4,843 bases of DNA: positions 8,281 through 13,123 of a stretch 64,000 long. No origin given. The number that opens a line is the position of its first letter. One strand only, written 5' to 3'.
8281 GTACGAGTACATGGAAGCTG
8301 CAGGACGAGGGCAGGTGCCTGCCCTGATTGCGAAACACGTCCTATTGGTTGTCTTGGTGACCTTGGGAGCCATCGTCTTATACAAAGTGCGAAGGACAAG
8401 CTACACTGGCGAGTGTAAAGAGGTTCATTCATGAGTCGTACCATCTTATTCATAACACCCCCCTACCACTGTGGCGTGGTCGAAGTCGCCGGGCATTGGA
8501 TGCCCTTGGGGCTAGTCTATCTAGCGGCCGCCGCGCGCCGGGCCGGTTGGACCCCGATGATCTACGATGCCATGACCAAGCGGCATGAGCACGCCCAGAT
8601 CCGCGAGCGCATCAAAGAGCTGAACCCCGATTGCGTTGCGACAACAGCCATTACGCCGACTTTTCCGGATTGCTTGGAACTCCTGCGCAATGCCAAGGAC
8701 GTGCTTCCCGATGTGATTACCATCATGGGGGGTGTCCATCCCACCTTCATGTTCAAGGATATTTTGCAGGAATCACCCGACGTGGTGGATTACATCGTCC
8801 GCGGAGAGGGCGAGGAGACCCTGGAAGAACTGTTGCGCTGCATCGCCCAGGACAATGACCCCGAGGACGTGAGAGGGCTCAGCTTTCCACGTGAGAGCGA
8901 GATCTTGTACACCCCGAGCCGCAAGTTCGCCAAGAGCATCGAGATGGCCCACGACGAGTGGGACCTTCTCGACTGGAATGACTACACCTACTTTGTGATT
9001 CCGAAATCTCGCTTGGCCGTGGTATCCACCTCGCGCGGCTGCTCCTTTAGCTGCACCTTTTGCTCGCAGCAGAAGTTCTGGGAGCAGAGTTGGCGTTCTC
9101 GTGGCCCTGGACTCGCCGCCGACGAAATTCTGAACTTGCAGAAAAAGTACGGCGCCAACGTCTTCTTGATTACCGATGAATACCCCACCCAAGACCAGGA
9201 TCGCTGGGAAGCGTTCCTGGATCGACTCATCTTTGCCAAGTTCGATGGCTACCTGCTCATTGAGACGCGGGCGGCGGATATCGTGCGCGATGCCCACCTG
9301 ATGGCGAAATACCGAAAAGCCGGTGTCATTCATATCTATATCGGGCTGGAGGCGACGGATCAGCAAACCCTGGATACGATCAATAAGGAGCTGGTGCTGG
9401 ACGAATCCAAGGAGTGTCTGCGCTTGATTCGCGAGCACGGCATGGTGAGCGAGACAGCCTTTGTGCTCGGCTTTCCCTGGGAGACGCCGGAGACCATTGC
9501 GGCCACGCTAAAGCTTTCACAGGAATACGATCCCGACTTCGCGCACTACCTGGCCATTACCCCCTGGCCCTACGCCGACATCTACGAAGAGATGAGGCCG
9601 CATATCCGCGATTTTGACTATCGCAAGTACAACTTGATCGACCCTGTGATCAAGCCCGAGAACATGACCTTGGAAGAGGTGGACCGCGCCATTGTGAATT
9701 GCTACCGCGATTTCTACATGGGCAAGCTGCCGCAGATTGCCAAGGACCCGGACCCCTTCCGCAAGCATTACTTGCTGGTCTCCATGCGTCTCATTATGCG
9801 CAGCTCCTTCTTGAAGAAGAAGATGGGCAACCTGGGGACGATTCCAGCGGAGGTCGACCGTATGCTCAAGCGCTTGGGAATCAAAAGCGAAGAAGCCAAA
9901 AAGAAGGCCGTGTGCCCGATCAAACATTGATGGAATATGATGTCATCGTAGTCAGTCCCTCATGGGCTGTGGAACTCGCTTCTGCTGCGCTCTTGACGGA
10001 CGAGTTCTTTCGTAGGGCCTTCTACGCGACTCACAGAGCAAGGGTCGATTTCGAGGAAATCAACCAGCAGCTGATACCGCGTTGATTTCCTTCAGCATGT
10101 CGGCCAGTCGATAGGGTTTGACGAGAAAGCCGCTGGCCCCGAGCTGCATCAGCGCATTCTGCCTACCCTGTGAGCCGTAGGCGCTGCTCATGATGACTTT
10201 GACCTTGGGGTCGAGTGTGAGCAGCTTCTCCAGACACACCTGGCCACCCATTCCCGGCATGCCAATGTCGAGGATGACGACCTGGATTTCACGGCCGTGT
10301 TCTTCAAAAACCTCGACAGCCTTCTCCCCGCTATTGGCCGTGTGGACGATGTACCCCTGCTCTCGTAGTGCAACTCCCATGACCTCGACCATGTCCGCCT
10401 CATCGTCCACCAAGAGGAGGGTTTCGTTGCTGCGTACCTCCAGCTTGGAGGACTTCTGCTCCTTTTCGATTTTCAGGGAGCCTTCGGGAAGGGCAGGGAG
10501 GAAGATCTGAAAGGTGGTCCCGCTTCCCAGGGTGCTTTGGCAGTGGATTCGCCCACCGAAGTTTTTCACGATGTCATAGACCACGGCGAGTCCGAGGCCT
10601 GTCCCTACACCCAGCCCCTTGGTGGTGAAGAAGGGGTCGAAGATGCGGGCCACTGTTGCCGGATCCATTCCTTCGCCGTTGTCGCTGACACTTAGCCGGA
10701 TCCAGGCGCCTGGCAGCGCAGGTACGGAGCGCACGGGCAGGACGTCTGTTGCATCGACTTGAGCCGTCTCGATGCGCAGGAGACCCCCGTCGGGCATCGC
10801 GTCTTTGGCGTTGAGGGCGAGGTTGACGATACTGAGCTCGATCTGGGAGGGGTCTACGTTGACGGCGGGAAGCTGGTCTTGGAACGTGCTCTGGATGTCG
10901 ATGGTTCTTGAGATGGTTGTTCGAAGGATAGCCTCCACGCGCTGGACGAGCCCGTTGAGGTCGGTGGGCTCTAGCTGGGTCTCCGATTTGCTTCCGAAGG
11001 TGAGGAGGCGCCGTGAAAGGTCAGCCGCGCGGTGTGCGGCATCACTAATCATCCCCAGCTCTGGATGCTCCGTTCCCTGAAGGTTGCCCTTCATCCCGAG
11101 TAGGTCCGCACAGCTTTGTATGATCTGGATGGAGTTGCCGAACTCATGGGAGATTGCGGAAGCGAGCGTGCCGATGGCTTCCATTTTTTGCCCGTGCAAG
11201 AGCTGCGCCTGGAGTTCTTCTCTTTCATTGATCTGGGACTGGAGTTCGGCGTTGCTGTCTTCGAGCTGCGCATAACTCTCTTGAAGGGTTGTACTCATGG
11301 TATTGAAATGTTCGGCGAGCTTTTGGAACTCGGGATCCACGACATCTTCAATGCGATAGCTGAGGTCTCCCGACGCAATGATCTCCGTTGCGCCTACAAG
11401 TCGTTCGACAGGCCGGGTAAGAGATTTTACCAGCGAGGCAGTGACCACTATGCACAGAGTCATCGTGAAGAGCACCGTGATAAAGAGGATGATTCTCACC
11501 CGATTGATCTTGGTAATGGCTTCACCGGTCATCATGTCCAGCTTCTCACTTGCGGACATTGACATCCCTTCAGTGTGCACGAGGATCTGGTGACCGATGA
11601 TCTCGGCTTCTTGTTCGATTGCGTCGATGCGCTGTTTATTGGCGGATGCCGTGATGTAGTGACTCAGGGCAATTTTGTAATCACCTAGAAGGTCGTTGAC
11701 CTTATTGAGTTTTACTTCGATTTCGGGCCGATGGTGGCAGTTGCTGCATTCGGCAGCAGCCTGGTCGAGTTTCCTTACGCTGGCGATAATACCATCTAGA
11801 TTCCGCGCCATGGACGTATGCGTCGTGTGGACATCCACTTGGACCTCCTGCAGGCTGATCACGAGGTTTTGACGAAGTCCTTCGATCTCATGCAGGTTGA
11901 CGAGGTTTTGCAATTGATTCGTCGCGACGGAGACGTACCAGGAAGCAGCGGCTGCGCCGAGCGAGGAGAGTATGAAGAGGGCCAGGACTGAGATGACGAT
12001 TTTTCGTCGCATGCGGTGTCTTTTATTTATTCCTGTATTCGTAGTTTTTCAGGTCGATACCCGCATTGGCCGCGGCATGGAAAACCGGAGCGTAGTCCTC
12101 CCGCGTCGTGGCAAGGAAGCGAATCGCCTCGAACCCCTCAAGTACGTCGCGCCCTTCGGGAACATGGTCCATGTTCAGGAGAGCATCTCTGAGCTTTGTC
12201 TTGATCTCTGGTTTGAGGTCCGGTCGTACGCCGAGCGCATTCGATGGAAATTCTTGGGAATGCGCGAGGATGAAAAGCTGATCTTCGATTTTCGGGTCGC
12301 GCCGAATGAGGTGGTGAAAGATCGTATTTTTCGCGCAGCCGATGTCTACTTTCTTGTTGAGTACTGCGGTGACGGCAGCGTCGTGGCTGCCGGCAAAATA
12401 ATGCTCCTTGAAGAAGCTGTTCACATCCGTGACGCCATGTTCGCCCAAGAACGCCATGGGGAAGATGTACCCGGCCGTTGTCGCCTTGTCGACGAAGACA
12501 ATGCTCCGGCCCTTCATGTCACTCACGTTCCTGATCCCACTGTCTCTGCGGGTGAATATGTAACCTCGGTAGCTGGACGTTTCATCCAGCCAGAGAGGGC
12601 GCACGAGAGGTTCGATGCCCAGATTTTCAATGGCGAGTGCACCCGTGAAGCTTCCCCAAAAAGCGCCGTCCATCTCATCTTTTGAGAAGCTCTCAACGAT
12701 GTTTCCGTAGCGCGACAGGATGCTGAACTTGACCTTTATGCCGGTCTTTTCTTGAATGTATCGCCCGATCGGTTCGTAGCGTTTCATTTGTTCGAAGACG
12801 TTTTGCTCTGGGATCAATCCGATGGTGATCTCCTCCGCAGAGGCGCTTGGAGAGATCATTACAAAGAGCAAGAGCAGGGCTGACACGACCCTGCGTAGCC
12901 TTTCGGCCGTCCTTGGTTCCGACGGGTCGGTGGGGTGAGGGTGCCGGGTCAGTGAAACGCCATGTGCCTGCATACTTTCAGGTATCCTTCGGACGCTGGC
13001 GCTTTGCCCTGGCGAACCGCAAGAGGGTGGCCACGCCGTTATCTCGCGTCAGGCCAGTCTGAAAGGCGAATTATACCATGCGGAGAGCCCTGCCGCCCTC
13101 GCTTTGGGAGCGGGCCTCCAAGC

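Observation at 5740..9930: Four translationally coupled genes: ResB-like, CcsA, a small membrane protein and a B12-radical SAM enzyme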

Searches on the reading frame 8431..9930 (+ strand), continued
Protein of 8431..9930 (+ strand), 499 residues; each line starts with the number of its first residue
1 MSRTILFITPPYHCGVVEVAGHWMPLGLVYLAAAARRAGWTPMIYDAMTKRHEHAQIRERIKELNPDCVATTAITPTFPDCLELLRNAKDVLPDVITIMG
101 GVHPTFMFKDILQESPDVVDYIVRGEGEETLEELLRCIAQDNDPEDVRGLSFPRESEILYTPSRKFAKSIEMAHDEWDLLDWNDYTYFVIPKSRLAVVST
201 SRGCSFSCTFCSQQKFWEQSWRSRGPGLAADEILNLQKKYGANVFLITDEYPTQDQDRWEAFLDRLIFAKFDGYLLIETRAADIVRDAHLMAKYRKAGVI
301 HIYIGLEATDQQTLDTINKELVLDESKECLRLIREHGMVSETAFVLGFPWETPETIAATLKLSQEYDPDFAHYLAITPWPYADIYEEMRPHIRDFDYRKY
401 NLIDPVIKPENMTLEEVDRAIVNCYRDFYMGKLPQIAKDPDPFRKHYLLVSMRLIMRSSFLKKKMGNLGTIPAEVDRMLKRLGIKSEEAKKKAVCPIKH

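Call 73: search_dna_similar(query=window:8431-9930:+, collection=plasmids, mode=protein, max_evalue=1e-20, max_rows=25)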
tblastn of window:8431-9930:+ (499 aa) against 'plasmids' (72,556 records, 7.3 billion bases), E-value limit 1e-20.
Records with a match: 17; places in all: 18; records where one place covers at least 80% of the query: 11.
Best place of each record, by identity: <60% 17.
By first word of the organism name: Sphingobium 4; Skermanella 2; Roseinatronobacter 1; Kovacikia 1; Candidatus 1; Pseudanabaena 1; Rhodobacteraceae 1; Allocoleopsis 1; Clostridium 1; Solidesulfovibrio 1; and 3 more.
By predicted mobility (MOB-suite, as given by PLSDB): non-mobilizable 13; mobilizable 3; conjugative 1.
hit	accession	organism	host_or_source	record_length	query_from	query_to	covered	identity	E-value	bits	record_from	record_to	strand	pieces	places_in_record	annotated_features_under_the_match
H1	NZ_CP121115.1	Roseinatronobacter sp. S2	cell culture,Alkaline Spring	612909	5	466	93%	38.8%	2e-98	332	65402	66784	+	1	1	bchE: magnesium-protoporphyrin IX monomethyl ester anaerobic oxidative ...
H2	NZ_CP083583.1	Kovacikia minuta CCNUW1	cell culture,fresh water lake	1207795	5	471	94%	38.2%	6e-97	328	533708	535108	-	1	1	record has no annotation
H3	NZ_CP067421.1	Skermanella sp. TT6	Homo sapiens,single cell,skin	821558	5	471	94%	37.9%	2e-92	315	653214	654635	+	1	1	bchE: magnesium-protoporphyrin IX monomethyl ester anaerobic oxidative ...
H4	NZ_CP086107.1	Skermanella mucosa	single cell,crude oil contaminated ...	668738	5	471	94%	37.4%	2e-91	312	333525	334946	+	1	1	bchE: magnesium-protoporphyrin IX monomethyl ester anaerobic oxidative ...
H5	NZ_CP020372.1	Candidatus Thiodictyon syntrophicum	meromictic lake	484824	5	488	97%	35.9%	5e-93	317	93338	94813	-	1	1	bchE: magnesium-protoporphyrin IX monomethyl ester anaerobic oxidative ...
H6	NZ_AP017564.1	Pseudanabaena sp. ABRG5-3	-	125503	5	468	93%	37.4%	3e-93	317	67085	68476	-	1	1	bchE: magnesium-protoporphyrin IX monomethyl ester anaerobic oxidative ...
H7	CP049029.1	Rhodobacteraceae bacterium SC52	Apostichopus japonicus,pure ...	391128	5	466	93%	37.3%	1e-89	307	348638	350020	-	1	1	bchE: magnesium-protoporphyrin IX monomethyl ester anaerobic oxidative ...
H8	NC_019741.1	Allocoleopsis franciscana PCC 7113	-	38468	4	412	82%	31.2%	1e-48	187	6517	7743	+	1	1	bchE: magnesium-protoporphyrin IX monomethyl ester anaerobic oxidative ...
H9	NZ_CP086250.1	Clostridium estertheticum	single colony,beef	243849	25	417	79%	27.7%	4e-33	141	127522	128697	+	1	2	radical SAM protein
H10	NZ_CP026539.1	Solidesulfovibrio carbinolicus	-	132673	21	438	84%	24.7%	2e-24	114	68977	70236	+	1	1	radical SAM protein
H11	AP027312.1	Sphingobium sp. TomMM7A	-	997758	92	378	58%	35.9%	5e-41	165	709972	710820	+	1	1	bchE: magnesium-protoporphyrin IX monomethyl ester cyclase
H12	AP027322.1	Sphingobium sp. TomTYG43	-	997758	92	378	58%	35.9%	5e-41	165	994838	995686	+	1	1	bchE: magnesium-protoporphyrin IX monomethyl ester cyclase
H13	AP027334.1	Sphingobium sp. TomTYG71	-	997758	92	378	58%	35.9%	5e-41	165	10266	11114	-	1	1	magnesium-protoporphyrin IX monomethyl ester cyclase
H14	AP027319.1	Sphingobium sp. TomTYG42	-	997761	92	378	58%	35.9%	5e-41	165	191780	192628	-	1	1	magnesium-protoporphyrin IX monomethyl ester cyclase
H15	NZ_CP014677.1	Kozakia baliensis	palm brown sugar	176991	25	430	81%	24.8%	5e-26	120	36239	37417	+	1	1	hpnR: hopanoid C-3 methylase HpnR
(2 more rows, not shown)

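Call 74: get_annotated_region(hit=H1, flank=3000)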
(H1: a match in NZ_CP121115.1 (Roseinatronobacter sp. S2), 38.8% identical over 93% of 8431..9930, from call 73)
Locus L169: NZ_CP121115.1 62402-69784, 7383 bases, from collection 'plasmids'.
description: Roseinatronobacter sp. S2 plasmid unnamed2, complete sequence
organism: Roseinatronobacter sp. S2 (NCBI taxid 3035471)
taxonomy: Bacteria; Pseudomonadota; Alphaproteobacteria; Rhodobacterales; Paracoccaceae; Roseinatronobacter; Roseinatronobacter sp. S2
host: -; source: cell culture,Alkaline Spring; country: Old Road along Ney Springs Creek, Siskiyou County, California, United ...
typing (MOB-suite, as given by PLSDB): non-mobilizable
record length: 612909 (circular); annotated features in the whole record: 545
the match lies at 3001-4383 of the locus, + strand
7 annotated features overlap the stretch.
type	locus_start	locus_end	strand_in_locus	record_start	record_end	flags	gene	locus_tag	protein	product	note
CDS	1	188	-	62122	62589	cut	bchF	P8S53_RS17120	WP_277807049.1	2-vinyl bacteriochlorophyllide hydratase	GO:0030494 - bacteriochlorophyll biosynthetic process [Evidence IEA]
CDS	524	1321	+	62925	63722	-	-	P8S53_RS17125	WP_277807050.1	cobalamin B12-binding domain-containing protein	-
CDS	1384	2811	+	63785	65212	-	ppsR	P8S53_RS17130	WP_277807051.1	transcriptional regulator PpsR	GO:0010109 - regulation of photosynthesis [Evidence IEA]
CDS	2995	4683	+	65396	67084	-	bchE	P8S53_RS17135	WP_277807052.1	magnesium-protoporphyrin IX monomethyl ester anaerobic oxidative cyclase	-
CDS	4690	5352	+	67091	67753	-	bchJ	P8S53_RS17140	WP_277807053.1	bacteriochlorophyll 4-vinyl reductase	GO:0015995 - chlorophyll biosynthetic process [Evidence IEA]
CDS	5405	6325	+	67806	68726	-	chlG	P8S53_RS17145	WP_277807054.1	chlorophyll synthase ChlG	-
CDS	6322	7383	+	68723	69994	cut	-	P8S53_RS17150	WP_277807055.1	BCD family MFS transporter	-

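Call 75: get_annotated_region(hit=H5, flank=1000)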
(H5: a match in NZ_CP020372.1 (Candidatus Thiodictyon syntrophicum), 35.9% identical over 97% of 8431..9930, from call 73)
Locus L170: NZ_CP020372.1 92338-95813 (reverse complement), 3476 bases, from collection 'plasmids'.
description: Candidatus Thiodictyon syntrophicum strain Cad16T plasmid pTs485, complete sequence
organism: Candidatus Thiodictyon syntrophicum (NCBI taxid 1166950)
taxonomy: Bacteria; Pseudomonadota; Gammaproteobacteria; Chromatiales; Chromatiaceae; Thiodictyon; Candidatus Thiodictyon syntrophicum
host: -; source: meromictic lake; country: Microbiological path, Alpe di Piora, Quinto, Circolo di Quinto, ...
typing (MOB-suite, as given by PLSDB): non-mobilizable
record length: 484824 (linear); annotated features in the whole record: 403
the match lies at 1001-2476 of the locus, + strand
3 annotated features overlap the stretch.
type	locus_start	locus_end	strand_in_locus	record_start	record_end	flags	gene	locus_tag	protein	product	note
CDS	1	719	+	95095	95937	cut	puhE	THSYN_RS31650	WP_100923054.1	putative photosynthetic complex assembly protein PuhE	GO:0015979 - photosynthesis [Evidence IEA]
CDS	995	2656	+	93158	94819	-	bchE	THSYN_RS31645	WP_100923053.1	magnesium-protoporphyrin IX monomethyl ester anaerobic oxidative cyclase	-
CDS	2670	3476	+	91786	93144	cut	hemN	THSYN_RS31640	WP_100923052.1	oxygen-independent coproporphyrinogen III oxidase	GO:0006779 - porphyrin-containing compound biosynthetic process [Evidence IEA]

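Call 76: get_annotated_region(hit=H6, flank=1000)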
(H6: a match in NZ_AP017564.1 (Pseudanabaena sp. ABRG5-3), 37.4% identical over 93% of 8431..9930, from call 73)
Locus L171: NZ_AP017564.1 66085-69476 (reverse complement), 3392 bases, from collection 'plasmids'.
description: Pseudanabaena sp. ABRG5-3 plasmid ABRG53d, complete sequence
organism: Pseudanabaena sp. ABRG5-3 (NCBI taxid 685565)
taxonomy: Bacteria; Cyanobacteriota; Cyanophyceae; Pseudanabaenales; Pseudanabaenaceae; Pseudanabaena; Pseudanabaena sp. ABRG5-3
host: -; source: -; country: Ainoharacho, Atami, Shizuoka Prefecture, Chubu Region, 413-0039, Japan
typing (MOB-suite, as given by PLSDB): non-mobilizable
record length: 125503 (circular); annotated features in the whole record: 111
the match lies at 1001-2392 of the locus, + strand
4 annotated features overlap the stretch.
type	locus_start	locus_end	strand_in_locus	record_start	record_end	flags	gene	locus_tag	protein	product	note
CDS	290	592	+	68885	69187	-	-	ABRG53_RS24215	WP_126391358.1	DUF2499 domain-containing protein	-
CDS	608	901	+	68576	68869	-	-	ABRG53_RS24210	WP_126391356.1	DUF3593 domain-containing protein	-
CDS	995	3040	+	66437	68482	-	bchE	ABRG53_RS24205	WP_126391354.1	magnesium-protoporphyrin IX monomethyl ester anaerobic oxidative cyclase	-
CDS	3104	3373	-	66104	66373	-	-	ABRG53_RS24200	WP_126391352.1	hypothetical protein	-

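Call 77: get_annotated_region(hit=H15, flank=1000)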
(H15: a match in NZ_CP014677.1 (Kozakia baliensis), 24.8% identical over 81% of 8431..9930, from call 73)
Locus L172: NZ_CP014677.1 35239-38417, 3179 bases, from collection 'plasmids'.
description: Kozakia baliensis strain DSM 14400 plasmid pKB14400_3, complete sequence
organism: Kozakia baliensis (NCBI taxid 153496)
taxonomy: Bacteria; Pseudomonadota; Alphaproteobacteria; Rhodospirillales; Acetobacteraceae; Kozakia; Kozakia baliensis
host: -; source: palm brown sugar; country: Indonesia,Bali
typing (MOB-suite, as given by PLSDB): non-mobilizable
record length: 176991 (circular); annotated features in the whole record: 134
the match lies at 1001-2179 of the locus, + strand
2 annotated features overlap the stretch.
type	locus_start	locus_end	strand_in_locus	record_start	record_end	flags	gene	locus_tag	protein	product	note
CDS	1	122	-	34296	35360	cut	-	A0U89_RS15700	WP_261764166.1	PLP-dependent aminotransferase family protein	-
CDS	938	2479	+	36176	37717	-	hpnR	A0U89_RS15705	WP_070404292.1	hopanoid C-3 methylase HpnR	GO:0019746 - hopanoid biosynthetic process [Evidence IEA]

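Call 86: search_solved_structures(query=L078:11588-12028:+, max_evalue=0.1)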
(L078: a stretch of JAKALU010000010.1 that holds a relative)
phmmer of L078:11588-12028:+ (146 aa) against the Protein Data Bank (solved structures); distinct sequences matched with E-value up to 0.1: 0.

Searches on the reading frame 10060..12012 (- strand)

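Call 4: search_protein_families(library=pfam, proteins=[window:10060-12012:-], max_evalue=0.01)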
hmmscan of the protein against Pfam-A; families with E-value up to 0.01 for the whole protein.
window:10060-12012:- (650 aa): 4 families
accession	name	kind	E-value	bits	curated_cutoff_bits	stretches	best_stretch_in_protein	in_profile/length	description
PF00072.30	Response_reg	-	6.8e-23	81.4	30.2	1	533-643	2-110/111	Response regulator receiver domain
PF02518.31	HATPase_c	-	5.9e-20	72.2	26.4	1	387-507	2-109/111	Histidine kinase-, DNA gyrase B-, and HSP90-like ATPase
PF00672.30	HAMP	-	4.4e-12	46.6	25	1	194-245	2-53/53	HAMP domain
PF00512.31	HisKA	-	0.0056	17.1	26.9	1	281-342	3-63/66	His Kinase A (phospho-acceptor) domain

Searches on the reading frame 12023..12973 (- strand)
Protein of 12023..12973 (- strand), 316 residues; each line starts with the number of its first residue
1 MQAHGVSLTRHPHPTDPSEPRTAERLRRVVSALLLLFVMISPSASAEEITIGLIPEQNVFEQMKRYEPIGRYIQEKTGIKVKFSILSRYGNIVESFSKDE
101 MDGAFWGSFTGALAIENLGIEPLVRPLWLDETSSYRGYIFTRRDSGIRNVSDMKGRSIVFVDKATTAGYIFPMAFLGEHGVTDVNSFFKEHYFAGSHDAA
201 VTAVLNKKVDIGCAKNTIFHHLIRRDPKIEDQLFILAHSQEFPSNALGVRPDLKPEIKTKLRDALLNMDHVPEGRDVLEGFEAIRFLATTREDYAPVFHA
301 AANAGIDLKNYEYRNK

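Call 4: search_protein_families(library=pfam, proteins=[window:12023-12973:-], max_evalue=0.01)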
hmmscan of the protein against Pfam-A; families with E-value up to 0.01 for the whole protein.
window:12023-12973:- (316 aa): 1 family
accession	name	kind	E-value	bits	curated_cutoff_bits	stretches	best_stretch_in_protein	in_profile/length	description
PF12974.12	Phosphonate-bd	-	1.3e-58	198.6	27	1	51-294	1-242/242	ABC transporter, phosphonate, periplasmic substrate-binding protein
